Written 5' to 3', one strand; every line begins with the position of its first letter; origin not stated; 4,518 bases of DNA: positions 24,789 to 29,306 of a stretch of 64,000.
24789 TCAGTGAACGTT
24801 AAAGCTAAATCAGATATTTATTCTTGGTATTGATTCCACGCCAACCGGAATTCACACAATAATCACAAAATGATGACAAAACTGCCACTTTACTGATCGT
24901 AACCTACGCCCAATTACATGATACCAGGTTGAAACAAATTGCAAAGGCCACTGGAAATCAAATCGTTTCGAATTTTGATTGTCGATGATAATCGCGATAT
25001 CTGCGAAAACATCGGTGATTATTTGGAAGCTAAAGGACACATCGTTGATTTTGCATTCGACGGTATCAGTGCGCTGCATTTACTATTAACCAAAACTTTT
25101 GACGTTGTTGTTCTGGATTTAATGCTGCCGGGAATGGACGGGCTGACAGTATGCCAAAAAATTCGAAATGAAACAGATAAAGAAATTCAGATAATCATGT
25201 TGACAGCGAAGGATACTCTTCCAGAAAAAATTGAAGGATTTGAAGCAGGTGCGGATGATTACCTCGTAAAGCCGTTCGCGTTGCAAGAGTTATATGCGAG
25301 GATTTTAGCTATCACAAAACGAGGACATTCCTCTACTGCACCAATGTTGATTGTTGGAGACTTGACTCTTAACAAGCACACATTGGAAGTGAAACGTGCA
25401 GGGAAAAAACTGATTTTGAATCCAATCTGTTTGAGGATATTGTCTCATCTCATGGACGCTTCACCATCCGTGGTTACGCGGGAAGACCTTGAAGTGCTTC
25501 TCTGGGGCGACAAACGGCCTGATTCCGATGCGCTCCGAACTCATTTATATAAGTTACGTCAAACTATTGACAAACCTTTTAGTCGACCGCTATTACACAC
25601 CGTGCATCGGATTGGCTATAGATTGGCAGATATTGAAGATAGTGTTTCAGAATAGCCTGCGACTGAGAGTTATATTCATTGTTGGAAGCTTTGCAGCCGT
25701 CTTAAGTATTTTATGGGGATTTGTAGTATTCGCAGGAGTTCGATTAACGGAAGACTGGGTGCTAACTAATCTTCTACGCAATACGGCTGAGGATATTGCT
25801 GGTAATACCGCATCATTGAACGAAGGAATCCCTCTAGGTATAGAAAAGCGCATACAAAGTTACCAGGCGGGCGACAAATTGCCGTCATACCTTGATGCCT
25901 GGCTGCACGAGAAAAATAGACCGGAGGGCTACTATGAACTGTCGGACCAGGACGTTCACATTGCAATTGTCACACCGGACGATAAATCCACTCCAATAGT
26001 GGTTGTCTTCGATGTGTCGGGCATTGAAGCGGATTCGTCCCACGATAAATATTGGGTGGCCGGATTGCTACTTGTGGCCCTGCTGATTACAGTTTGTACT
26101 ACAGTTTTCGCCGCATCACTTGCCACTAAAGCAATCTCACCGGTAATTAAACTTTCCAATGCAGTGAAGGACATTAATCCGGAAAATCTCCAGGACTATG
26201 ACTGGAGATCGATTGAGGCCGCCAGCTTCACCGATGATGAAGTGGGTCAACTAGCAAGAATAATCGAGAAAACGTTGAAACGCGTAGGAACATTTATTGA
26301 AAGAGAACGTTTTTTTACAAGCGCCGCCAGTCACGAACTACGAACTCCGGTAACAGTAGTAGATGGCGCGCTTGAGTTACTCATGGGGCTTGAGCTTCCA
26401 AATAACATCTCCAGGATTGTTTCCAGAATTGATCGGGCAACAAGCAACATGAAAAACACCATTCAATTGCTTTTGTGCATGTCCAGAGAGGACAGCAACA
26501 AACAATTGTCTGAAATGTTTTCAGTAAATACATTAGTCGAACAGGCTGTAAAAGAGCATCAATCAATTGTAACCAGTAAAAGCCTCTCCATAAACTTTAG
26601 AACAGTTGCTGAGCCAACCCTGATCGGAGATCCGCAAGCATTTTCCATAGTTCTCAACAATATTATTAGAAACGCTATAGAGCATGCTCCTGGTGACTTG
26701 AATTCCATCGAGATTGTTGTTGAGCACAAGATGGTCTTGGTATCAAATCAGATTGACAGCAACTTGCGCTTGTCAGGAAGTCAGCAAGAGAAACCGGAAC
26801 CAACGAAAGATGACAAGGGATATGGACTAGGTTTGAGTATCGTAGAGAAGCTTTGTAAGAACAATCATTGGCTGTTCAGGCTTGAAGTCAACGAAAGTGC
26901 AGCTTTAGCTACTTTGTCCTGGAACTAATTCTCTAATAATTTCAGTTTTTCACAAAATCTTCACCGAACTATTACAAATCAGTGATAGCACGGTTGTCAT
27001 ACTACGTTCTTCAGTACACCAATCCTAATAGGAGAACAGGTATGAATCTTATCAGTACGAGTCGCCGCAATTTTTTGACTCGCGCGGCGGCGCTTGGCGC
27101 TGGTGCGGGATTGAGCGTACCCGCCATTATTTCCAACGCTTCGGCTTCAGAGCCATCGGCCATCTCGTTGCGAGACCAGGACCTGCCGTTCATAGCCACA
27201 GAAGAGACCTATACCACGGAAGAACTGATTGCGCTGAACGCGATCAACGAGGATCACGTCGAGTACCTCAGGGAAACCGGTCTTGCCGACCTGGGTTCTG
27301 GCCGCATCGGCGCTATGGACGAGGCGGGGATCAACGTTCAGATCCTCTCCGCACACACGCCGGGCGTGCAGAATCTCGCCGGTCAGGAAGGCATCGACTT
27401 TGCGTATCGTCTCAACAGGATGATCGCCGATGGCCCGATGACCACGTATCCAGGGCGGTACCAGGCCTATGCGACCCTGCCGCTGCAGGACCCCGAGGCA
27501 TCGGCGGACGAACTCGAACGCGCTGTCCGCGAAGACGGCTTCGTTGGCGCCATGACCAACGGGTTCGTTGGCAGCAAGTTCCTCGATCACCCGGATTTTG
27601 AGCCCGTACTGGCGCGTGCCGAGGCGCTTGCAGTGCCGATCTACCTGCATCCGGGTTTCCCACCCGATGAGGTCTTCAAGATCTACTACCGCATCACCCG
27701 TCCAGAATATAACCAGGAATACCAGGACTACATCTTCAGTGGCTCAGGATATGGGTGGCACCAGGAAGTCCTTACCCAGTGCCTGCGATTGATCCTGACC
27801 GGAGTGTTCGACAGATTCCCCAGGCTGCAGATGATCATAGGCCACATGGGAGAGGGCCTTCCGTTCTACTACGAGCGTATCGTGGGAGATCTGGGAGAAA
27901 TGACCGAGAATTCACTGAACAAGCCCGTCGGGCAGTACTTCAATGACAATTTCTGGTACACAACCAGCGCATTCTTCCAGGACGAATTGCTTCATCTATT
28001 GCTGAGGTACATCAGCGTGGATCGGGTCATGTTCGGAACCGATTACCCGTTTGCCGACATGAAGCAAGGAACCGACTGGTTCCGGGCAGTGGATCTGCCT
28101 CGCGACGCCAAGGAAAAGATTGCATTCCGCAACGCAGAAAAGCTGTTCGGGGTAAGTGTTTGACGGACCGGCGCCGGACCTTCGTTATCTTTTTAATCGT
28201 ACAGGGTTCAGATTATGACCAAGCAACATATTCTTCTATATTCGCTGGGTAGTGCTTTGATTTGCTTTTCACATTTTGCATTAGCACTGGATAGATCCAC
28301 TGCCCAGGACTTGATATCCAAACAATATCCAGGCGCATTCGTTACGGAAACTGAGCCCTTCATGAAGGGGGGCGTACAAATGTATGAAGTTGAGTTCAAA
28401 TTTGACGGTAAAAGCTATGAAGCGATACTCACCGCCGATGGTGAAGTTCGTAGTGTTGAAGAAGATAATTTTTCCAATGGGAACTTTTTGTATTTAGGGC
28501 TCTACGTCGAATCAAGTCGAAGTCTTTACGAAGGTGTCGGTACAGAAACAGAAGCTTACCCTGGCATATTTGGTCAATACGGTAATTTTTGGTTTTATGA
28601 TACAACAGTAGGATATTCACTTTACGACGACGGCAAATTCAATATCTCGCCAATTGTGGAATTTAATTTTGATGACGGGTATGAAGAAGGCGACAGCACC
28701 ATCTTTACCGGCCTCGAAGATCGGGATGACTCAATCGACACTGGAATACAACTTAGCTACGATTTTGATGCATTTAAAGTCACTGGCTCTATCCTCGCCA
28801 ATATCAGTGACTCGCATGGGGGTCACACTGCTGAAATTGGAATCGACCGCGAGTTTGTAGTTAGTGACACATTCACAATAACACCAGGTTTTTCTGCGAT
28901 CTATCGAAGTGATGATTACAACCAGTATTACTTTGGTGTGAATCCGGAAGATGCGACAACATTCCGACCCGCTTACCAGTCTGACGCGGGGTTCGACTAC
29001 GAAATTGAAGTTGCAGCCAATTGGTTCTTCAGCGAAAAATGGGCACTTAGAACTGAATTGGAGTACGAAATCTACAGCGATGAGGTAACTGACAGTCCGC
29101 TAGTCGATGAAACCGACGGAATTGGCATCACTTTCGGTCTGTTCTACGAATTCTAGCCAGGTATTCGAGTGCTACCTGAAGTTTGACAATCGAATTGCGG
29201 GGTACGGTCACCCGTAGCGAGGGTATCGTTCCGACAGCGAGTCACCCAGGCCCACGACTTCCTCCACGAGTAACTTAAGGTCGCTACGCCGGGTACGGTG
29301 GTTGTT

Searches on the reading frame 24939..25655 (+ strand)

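Call 81: search_protein_families(library=pfam, proteins=[window:24939-25655:+], max_evalue=0.001)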
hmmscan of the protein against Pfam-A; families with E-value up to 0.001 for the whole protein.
window:24939-25655:+ (238 aa): 2 families
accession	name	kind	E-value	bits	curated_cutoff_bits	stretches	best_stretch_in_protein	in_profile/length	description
PF00072.30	Response_reg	-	2.3e-31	108.6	30.2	1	12-122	1-110/111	Response regulator receiver domain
PF00486.34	Trans_reg_C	-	1.1e-13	51.5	26.2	1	155-229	1-77/77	Transcriptional regulatory protein, C terminal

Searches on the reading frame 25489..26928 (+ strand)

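Call 9: search_protein_families(library=pfam, proteins=[window:25489-26928:+], max_evalue=0.001)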
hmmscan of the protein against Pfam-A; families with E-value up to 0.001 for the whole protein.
window:25489-26928:+ (479 aa): 3 families
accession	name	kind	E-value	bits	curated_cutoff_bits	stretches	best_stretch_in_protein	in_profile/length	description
PF00512.31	HisKA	-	3.2e-11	43.5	26.9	1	274-336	3-65/66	His Kinase A (phospho-acceptor) domain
PF14501.12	HATPase_c_5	-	2.6e-05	24.5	22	1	383-469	4-92/102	GHKL domain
PF02518.31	HATPase_c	-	5.5e-05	24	26.4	1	380-457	1-85/111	Histidine kinase-, DNA gyrase B-, and HSP90-like ATPase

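Call 10: search_protein_families(library=ncbifam, proteins=[window:25489-26928:+], max_evalue=0.001)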
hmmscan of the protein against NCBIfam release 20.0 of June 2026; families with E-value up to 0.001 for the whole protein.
window:25489-26928:+ (479 aa): 50 families (the best 25 are shown)
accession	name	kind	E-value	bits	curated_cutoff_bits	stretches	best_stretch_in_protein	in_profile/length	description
NF052314.1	T9SS_HK_PorY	subfamily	6.4e-32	111.1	350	1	174-468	118-408/418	PorY family sensor histidine kinase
NF008025.0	PRK10755.1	equivalog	7.9e-23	80.7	314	1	190-468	66-342/362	two-component system sensor histidine kinase PmrB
TIGR02966.1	phoR_proteo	equivalog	1.5e-21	76.8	334.2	1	274-411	115-255/333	phosphate regulon sensor histidine kinase PhoR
NF008312.0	PRK11100.1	equivalog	2.5e-20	72.8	356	1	186-476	182-470/477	two-component system sensor histidine kinase CreC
NF038389.1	ArsS_fam_HK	equivalog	6.6e-19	68.7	250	1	160-461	100-387/403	ArsS family sensor histidine kinase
NF007664.1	PRK10337.1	equivalog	2.4e-18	66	475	1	204-459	167-422/442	quorum sensing histidine kinase QseC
TIGR03785.1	marine_sort_HK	equivalog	2.1e-17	62.7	612.2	1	245-420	457-636/703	proteobacterial dedicated sortase system histidine kinase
NF046044.1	PnpS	equivalog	2.8e-17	62.8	400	1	276-414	173-314/390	two-component system histidine kinase PnpS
NF012163.2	BaeS_SmeS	equivalog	3.1e-16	59.3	500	1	191-402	164-372/457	sensor histidine kinase efflux regulator BaeS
NF007007.0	PRK09470.1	equivalog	3.8e-16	59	486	1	194-419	172-389/463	envelope stress sensor histidine kinase CpxA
NF040691.1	MtrAB_MtrB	equivalog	3.3e-15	56.1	450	1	193-418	190-421/507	MtrAB system histidine kinase MtrB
TIGR01386.1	cztS_silS_copS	subfamily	1.3e-14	54.1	292.55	1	161-453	135-431/457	heavy metal sensor histidine kinase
NF033092.0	HK_WalK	equivalog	2.1e-13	49.7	725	1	273-417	372-522/594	cell wall metabolism sensor histidine kinase WalK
NF008235.0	PRK11006.1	equivalog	3.2e-13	49.3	390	1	272-404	204-337/431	phosphate regulon sensor histidine kinase PhoR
NF007837.0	PRK10549.1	equivalog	6.6e-13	48.2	603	1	180-433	153-401/466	envelope stress sensor histidine kinase BaeS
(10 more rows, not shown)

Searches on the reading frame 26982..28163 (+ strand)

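Call 9: search_protein_families(library=pfam, proteins=[window:26982-28163:+], max_evalue=0.001)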
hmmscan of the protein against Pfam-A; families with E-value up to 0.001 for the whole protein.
window:26982-28163:+ (393 aa): 1 family
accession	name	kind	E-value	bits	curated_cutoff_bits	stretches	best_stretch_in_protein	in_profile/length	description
PF04909.20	Amidohydro_2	-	1.1e-34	120.9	26.4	1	155-390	75-288/289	Amidohydrolase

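Call 10: search_protein_families(library=ncbifam, proteins=[window:26982-28163:+], max_evalue=0.001)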
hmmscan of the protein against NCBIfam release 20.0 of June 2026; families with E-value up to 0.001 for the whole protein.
window:26982-28163:+ (393 aa): 1 family
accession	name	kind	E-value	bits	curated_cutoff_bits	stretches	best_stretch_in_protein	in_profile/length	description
TIGR01409.1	TAT_signal_seq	domain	0.00013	22.1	16.7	1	26-55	1-29/29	twin-arginine translocation signal domain-containing protein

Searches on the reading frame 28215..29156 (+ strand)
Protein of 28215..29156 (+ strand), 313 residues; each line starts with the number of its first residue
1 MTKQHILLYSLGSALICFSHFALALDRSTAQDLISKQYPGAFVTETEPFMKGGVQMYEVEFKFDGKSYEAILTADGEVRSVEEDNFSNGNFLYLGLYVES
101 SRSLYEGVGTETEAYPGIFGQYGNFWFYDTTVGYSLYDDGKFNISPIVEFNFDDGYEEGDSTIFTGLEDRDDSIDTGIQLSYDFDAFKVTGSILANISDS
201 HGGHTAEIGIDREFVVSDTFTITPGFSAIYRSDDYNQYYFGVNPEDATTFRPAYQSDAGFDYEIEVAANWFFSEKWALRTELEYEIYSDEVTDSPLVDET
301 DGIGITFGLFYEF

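Call 9: search_protein_families(library=pfam, proteins=[window:28215-29156:+], max_evalue=0.001)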
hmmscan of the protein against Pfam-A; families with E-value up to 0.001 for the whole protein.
window:28215-29156:+ (313 aa): 1 family
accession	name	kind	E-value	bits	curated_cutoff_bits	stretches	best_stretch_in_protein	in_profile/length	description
PF06629.18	MipA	-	8.2e-43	147.6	24.2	1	94-313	1-221/221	MltA-interacting protein MipA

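Call 10: search_protein_families(library=ncbifam, proteins=[window:28215-29156:+], max_evalue=0.001)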
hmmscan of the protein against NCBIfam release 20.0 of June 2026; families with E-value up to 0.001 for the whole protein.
window:28215-29156:+ (313 aa): 1 family
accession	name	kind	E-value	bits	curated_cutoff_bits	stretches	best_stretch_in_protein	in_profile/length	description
NF045789.1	OmpVVibrio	equivalog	2.3e-19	69.9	400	1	131-313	77-259/259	outer membrane protein OmpV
